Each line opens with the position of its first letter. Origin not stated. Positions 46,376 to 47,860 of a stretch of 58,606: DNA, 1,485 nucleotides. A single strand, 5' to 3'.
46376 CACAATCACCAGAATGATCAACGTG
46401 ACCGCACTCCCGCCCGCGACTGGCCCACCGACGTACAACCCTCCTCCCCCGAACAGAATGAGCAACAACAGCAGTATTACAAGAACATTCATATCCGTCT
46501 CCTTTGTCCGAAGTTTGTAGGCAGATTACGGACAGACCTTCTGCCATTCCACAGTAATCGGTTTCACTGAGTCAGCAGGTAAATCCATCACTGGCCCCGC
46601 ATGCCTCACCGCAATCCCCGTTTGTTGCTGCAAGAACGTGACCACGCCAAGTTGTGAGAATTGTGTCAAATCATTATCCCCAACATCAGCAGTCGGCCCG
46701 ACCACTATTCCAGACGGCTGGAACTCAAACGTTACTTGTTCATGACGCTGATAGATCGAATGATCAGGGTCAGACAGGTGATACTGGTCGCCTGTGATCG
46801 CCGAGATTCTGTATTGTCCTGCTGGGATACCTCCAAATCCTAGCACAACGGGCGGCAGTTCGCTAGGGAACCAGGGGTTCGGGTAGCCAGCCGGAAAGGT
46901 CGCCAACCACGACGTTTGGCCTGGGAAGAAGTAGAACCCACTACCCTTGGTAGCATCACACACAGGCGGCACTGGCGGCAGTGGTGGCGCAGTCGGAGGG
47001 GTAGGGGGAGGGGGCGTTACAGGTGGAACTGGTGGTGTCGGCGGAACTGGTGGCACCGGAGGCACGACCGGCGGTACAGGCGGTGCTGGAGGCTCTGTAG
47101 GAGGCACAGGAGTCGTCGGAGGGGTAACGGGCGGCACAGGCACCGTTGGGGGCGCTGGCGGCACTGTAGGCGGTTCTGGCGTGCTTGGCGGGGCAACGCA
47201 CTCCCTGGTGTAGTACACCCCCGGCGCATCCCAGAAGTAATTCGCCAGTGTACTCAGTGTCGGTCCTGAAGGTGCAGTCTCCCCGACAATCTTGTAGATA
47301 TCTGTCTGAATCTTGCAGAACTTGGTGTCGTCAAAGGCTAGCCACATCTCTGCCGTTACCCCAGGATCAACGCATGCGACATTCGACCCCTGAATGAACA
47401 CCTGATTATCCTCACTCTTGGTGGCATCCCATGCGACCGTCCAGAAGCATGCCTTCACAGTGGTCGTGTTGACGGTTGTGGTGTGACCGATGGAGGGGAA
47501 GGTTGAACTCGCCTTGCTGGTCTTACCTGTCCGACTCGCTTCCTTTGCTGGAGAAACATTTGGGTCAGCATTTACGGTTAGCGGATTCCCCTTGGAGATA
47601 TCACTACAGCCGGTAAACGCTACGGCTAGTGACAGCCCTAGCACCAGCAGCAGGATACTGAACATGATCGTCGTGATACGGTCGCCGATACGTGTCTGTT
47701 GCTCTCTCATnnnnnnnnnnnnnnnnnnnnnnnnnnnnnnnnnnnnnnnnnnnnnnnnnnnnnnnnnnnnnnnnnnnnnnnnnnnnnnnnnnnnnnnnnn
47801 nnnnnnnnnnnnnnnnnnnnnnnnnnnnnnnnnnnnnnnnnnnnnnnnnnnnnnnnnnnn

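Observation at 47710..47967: Tat-signal mini-protein contains a copy of the major capsid protein's helix-loop segment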

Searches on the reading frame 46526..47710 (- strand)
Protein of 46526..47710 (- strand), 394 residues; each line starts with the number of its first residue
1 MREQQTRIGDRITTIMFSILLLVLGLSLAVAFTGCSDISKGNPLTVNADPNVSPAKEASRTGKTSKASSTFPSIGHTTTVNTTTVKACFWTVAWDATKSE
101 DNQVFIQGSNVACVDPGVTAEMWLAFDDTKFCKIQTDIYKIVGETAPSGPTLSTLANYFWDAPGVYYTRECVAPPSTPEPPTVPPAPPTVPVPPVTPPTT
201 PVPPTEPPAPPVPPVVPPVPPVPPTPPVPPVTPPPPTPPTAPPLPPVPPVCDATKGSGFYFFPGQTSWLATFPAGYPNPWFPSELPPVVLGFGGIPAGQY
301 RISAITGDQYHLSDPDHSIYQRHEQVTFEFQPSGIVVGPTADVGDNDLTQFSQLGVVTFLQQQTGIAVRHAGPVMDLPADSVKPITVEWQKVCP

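Call 7: search_protein_families(library=pfam, proteins=[window:46526-47710:-], max_evalue=0.01)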
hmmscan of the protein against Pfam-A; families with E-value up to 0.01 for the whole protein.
window:46526-47710:- (394 aa): 0 families

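Call 8: search_protein_families(library=phrogs, proteins=[window:46526-47710:-], max_evalue=0.01)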
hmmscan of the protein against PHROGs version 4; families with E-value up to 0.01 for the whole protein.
window:46526-47710:- (394 aa): 0 families

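Call 82: search_protein_families(library=padloc, proteins=[window:46526-47710:-], max_evalue=0.1)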
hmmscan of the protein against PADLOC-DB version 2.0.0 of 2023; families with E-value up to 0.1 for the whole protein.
window:46526-47710:- (394 aa): 0 families

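Call 83: search_protein_families(library=ncbifam, proteins=[window:46526-47710:-], max_evalue=0.1)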
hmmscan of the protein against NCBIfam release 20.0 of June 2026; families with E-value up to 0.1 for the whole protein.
window:46526-47710:- (394 aa): 0 families
